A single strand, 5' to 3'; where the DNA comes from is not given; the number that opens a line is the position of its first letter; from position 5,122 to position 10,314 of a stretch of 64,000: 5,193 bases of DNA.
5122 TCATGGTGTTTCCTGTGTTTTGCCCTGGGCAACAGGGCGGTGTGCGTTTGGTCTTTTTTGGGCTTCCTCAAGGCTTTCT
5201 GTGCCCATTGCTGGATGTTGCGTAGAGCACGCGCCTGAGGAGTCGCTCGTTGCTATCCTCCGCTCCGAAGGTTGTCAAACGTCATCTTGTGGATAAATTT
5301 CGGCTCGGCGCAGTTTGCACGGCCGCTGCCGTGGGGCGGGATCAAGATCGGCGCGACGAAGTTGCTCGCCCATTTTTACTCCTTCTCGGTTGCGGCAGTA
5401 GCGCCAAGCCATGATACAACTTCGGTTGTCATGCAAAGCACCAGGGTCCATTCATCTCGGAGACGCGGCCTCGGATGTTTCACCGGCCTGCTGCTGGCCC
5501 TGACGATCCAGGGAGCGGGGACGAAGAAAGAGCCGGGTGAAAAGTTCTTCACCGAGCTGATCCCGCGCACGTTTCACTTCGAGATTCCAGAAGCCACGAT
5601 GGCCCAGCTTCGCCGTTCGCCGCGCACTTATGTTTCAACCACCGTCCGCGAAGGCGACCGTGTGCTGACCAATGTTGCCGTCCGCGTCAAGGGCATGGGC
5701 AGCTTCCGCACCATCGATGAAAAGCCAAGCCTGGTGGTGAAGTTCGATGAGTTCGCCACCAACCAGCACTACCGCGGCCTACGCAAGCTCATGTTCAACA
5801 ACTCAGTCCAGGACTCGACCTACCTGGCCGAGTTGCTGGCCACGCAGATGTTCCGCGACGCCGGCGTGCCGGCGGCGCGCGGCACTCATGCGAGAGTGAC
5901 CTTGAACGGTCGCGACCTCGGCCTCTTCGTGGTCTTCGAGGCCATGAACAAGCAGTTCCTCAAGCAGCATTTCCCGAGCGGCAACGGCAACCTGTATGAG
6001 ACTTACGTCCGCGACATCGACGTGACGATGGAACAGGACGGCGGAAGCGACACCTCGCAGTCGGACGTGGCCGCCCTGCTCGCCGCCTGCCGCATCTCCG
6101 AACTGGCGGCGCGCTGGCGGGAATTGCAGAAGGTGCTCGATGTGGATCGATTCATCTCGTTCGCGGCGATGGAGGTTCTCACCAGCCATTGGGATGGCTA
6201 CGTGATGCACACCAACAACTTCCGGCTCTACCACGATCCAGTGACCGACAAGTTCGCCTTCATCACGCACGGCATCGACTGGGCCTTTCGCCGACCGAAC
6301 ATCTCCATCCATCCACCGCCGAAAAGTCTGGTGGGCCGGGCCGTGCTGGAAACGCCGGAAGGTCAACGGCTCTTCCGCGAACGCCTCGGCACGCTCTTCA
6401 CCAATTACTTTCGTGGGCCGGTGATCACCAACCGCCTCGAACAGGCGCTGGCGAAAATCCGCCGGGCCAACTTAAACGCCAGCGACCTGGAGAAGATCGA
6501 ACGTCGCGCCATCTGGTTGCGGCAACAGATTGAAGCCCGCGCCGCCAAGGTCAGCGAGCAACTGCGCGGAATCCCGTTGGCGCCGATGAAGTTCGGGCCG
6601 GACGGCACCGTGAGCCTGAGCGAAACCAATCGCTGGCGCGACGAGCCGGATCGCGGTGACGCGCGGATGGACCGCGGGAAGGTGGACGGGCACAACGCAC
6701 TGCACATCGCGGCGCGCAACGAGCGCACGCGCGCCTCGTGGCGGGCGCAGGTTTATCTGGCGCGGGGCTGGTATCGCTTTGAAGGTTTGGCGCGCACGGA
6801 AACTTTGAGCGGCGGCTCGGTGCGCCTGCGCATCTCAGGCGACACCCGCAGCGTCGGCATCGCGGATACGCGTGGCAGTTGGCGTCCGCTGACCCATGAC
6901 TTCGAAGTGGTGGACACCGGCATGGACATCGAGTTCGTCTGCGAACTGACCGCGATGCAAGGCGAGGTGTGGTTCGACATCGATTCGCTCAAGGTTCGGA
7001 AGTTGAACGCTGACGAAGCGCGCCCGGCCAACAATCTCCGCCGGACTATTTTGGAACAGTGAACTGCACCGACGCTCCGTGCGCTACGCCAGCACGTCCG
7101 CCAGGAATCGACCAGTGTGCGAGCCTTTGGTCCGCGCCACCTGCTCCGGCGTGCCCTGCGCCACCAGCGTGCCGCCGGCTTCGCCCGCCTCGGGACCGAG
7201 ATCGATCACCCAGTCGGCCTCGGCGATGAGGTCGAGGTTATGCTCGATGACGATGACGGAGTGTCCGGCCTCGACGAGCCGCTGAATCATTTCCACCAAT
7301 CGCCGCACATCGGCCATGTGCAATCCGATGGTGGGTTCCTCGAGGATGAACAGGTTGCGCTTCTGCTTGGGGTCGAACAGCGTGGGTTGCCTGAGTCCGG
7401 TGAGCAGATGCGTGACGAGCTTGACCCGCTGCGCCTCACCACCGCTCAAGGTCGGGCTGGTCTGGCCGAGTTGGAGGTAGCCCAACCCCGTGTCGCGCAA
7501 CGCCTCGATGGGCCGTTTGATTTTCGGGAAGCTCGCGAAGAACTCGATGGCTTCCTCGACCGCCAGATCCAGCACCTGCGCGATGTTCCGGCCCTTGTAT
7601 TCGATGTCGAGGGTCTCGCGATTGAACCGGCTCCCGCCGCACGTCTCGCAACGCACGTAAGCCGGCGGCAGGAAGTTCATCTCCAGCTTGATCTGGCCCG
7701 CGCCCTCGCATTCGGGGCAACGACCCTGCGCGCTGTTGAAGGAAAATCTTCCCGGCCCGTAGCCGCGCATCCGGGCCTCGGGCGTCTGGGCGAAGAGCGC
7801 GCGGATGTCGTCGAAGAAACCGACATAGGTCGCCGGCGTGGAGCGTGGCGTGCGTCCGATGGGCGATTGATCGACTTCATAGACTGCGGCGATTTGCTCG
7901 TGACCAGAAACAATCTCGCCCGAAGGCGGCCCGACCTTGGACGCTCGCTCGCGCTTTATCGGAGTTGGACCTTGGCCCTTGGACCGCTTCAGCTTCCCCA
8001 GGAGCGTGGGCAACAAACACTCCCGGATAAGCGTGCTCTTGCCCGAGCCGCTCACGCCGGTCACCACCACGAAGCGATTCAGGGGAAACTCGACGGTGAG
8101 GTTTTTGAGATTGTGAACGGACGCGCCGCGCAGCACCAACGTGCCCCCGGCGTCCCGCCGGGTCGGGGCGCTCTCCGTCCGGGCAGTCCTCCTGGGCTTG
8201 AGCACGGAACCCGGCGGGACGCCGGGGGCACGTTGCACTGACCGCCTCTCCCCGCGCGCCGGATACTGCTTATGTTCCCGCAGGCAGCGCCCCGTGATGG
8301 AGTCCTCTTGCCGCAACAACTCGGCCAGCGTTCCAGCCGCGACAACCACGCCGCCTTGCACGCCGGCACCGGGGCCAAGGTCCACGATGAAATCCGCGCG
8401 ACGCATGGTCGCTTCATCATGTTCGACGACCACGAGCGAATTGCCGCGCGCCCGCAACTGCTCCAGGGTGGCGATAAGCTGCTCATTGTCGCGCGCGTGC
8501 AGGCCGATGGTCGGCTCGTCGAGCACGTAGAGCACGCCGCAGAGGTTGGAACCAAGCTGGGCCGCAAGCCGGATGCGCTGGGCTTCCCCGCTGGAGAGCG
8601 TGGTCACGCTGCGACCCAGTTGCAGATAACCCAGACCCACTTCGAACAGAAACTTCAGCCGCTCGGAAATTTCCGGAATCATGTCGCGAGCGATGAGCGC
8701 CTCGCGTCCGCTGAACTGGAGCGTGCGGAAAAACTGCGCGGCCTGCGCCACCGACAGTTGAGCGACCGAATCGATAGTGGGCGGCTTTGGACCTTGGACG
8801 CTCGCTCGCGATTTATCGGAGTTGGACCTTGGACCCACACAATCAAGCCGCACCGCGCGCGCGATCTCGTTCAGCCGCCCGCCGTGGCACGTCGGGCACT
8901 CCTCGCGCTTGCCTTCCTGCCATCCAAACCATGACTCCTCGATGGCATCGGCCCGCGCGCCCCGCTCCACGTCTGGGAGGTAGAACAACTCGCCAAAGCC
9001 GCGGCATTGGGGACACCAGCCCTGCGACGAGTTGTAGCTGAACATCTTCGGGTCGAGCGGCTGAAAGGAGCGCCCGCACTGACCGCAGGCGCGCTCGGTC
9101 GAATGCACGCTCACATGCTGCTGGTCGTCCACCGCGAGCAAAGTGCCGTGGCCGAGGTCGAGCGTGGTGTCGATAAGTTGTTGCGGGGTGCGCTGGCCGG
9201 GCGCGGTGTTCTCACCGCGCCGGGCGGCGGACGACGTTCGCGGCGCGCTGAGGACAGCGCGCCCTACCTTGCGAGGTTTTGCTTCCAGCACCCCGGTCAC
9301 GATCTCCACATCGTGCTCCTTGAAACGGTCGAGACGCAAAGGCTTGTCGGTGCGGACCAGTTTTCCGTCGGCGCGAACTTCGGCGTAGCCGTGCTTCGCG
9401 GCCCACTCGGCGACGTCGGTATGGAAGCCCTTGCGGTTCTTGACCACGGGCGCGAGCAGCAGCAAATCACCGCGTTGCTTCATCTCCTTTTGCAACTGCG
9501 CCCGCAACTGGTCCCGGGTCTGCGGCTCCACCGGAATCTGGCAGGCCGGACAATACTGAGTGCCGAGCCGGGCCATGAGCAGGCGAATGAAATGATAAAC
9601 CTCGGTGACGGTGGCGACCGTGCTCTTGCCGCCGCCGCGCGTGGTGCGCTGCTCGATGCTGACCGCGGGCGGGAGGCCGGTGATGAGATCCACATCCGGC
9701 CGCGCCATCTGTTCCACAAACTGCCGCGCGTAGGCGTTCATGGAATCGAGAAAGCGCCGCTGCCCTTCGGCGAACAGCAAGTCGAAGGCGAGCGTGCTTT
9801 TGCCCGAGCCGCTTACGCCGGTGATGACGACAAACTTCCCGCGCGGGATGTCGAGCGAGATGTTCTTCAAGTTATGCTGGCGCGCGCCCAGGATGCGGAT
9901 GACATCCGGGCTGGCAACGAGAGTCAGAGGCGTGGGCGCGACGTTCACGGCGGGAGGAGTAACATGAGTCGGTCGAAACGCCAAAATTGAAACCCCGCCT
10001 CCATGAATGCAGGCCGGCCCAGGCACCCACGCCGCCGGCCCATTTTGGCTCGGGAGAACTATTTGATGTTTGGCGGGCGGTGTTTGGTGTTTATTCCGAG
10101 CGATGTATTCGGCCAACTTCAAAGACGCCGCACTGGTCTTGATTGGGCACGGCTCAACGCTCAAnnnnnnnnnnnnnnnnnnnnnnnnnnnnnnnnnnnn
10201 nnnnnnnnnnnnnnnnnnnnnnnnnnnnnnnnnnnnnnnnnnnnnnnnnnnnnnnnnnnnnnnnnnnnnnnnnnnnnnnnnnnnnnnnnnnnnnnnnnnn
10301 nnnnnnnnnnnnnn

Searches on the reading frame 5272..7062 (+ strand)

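Call 67: search_protein_families(library=pfam, proteins=[window:5272-7062:+], max_evalue=0.00001)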
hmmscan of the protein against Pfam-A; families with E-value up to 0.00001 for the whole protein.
window:5272-7062:+ (596 aa): 1 family
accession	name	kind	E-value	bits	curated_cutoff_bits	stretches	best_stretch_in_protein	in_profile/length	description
PF08757.17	CotH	-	3.4e-33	116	23.8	1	137-399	1-287/322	CotH kinase protein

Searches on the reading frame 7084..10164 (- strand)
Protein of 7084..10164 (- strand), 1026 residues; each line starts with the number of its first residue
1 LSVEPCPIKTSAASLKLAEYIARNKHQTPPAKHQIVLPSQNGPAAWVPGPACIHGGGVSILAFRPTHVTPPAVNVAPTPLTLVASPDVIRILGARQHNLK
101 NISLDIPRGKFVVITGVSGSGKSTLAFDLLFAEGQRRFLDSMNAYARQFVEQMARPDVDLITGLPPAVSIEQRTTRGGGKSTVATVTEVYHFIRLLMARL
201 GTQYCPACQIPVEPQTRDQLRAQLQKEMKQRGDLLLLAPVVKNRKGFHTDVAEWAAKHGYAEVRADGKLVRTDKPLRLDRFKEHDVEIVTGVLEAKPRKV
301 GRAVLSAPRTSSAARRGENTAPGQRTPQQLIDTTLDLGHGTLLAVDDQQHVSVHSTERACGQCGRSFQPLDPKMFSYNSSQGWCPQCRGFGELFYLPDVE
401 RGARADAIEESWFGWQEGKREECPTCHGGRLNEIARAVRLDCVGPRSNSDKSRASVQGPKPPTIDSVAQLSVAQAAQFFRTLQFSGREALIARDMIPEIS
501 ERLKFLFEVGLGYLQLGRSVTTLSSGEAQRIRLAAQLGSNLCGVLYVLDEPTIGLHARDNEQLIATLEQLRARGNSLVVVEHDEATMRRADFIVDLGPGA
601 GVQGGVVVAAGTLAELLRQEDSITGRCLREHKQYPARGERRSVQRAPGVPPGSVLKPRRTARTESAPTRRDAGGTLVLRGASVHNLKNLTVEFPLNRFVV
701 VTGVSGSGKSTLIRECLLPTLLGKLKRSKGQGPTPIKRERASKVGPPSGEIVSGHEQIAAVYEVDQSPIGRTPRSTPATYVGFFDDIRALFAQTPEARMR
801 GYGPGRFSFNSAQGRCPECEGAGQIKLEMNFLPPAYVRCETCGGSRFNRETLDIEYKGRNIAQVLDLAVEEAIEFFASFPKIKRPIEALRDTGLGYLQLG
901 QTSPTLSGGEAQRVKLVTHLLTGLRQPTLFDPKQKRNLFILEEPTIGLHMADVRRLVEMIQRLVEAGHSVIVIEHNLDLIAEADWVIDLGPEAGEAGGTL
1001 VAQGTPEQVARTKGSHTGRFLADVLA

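Call 67: search_protein_families(library=pfam, proteins=[window:7084-10164:-], max_evalue=0.00001)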
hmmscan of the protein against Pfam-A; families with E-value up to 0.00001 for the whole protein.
window:7084-10164:- (1026 aa): 11 families
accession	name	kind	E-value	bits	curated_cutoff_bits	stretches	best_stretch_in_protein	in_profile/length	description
PF00005.33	ABC_tran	-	9.3e-18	65.6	25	0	99-126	1-28/137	ABC transporter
PF17760.6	UvrA_inter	-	2.3e-16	60.1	23.3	1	215-299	1-84/109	UvrA interaction domain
PF13304.12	AAA_21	-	2.9e-08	34.6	27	0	928-973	251-296/304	AAA domain, putative AbiEii toxin, Type IV TA system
PF13555.12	AAA_29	-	3e-08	33.7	27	0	689-713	15-39/61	P-loop containing region of AAA domain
PF13191.12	AAA_16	-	3.3e-08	34.6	32.6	0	697-717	25-45/167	AAA ATPase domain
PF20703.3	nSTAND1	-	5e-08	33.4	27.1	0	690-728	27-65/379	Novel STAND NTPase 1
PF02463.25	SMC_N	-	1.8e-07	31.3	40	0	683-713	7-41/220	RecF/RecN/SMC N terminal domain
PF13476.12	AAA_23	-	2.4e-07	32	27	0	686-733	10-55/201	AAA domain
PF20720.3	nSTAND3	-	2.3e-06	27.8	27.2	0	110-131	18-39/155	Novel STAND NTPase 3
PF13401.12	AAA_22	-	3.4e-06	27.8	27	0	110-233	6-84/130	AAA domain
PF01443.25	Viral_helicase1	-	5.4e-06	26.8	21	0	700-726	2-22/228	Viral superfamily 1 RNA helicase core domain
